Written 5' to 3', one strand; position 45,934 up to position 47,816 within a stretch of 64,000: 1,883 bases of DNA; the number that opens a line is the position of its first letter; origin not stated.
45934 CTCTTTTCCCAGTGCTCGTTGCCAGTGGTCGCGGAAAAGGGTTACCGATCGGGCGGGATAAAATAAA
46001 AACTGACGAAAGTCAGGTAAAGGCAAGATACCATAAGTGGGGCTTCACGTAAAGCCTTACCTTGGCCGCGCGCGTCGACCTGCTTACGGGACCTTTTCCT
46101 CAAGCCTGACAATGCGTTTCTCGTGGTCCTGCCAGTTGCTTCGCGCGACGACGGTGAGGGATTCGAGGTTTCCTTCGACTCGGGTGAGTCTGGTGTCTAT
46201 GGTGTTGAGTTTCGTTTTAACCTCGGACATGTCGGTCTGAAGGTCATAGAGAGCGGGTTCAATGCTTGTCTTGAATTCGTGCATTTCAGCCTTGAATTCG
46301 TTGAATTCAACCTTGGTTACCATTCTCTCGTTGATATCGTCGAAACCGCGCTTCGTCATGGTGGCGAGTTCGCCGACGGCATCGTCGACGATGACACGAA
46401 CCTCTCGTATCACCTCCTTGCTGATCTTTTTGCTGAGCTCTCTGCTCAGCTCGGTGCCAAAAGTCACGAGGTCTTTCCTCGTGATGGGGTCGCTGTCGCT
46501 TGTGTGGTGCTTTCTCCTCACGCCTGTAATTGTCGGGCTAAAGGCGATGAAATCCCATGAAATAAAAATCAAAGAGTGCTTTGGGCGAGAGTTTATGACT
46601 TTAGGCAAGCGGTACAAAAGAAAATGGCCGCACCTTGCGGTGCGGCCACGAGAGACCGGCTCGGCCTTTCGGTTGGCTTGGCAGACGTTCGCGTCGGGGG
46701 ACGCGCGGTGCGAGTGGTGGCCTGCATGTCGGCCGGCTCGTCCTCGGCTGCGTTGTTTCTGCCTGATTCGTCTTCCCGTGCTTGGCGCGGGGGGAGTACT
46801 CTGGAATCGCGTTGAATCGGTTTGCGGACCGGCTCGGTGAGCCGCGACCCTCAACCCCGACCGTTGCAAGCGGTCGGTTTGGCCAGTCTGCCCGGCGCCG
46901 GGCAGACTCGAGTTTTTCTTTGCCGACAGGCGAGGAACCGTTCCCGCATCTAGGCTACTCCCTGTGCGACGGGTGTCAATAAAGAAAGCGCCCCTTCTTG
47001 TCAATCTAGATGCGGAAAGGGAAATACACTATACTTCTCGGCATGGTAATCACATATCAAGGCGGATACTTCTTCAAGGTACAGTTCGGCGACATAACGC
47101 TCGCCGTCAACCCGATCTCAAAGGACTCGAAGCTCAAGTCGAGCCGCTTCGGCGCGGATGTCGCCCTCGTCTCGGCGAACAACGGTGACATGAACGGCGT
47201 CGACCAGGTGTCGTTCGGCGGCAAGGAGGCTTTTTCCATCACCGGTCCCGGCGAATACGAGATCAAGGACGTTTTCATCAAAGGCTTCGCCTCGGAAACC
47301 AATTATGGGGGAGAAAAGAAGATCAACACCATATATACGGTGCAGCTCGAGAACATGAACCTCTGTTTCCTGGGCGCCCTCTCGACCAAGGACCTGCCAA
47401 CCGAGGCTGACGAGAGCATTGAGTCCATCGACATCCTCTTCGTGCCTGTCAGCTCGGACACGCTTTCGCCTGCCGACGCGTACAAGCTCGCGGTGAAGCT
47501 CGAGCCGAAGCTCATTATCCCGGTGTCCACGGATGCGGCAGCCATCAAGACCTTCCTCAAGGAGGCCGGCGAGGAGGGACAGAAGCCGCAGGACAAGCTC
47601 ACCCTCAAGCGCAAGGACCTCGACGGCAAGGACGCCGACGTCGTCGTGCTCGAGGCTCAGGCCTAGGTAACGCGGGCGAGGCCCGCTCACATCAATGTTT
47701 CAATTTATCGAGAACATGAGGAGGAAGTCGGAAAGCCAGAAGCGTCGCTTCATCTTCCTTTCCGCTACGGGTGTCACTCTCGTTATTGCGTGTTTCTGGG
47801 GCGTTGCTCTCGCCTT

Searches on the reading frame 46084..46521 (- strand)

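Call 10: search_protein_families(library=pfam, proteins=[window:46084-46521:-], max_evalue=1)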
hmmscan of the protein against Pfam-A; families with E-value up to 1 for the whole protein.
window:46084-46521:- (145 aa): 16 families
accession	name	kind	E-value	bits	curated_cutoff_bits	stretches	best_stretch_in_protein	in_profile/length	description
PF01519.22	DUF16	-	0.0044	17.9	40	1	50-120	4-44/104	Protein of unknown function DUF16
PF23991.1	DUF7310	-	0.0096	16.8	40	1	91-123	25-57/83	Coiled-coil region of unknown function (DUF7310)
PF16566.10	CREPT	-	0.01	16.4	29.3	1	30-122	38-123/147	Cell-cycle alteration and expression-elevated protein in tumour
PF07889.17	DUF1664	-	0.024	15.1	34.6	1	55-122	34-99/124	Protein of unknown function (DUF1664)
PF06810.17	Phage_scaffold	-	0.031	14.7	35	1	73-143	13-78/170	Phage capsid assembly scaffolding protein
PF07798.16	CCDC90-like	-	0.037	14.3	33.5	1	23-143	8-134/175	Coiled-coil domain-containing protein 90-like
PF07926.17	TPR_MLP1_2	-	0.052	14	36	1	62-123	55-116/129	TPR/MLP1/MLP2-like protein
PF01251.23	Ribosomal_S7e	-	0.052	13.7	33.5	1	76-109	6-39/182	Ribosomal protein S7e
PF13874.11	Nup54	-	0.053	14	30.5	1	57-136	28-112/140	Nucleoporin complex subunit 54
PF04513.17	Baculo_PEP_C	-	0.071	13.6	38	1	42-118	29-107/140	Baculovirus polyhedron envelope protein, PEP, C terminus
PF05531.17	NPV_P10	-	0.078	13.9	29.8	1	92-126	7-41/75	Nucleopolyhedrovirus P10 protein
PF16888.10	YwqH-like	-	0.083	13.6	33.7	1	63-114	69-120/123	YwqH-like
PF19573.5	DUF6089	-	0.11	12.3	23.2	1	41-119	70-147/226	Domain of unknown function (DUF6089)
PF12296.13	HsbA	-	0.14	13.1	33.5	0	94-126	4-37/121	Hydrophobic surface binding protein A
PF05597.16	Phasin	-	0.32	11.5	28.8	0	81-144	60-121/126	Poly(hydroxyalcanoate) granule associated protein (phasin)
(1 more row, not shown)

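Call 11: search_protein_families(library=ncbifam, proteins=[window:46084-46521:-], max_evalue=1)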
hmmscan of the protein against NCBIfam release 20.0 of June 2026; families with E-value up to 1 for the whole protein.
window:46084-46521:- (145 aa): 2 families
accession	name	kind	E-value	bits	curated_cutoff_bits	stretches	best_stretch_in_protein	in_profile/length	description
NF052612.1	sll0565_fam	equivalog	0.026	14.9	50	1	75-125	29-77/106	sll0565 family protein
NF002375.0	PRK01371.1-2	equivalog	0.075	13.3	137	1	19-120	18-113/137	sec-independent translocase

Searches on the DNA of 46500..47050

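Call 99: search_rna_families(source=window, start=46500, end=47050, threshold=evalue, max_evalue=0.1)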
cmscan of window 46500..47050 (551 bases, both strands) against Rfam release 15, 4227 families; matches with E-value up to 0.1: 2.
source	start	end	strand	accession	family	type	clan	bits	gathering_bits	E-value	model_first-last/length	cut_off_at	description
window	46615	46681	-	RF02353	BjrC68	Gene; sRNA;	-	26.9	39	7.2e-05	1-82/82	no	Bradyrhizobiaceae sRNA BjrC68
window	46614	46650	-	RF00489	ctRNA_p42d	Gene; antisense;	-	20.3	50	0.089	1-46/46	no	ctRNA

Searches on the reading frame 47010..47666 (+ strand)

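Call 83: search_protein_families(library=pfam, proteins=[window:47010-47666:+], max_evalue=0.001)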
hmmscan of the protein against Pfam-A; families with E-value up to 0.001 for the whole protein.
window:47010-47666:+ (218 aa): 1 family
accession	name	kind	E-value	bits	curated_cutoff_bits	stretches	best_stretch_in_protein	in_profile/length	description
PF13483.12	Lactamase_B_3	-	1.2e-19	71.3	24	1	14-172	2-159/160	Beta-lactamase superfamily domain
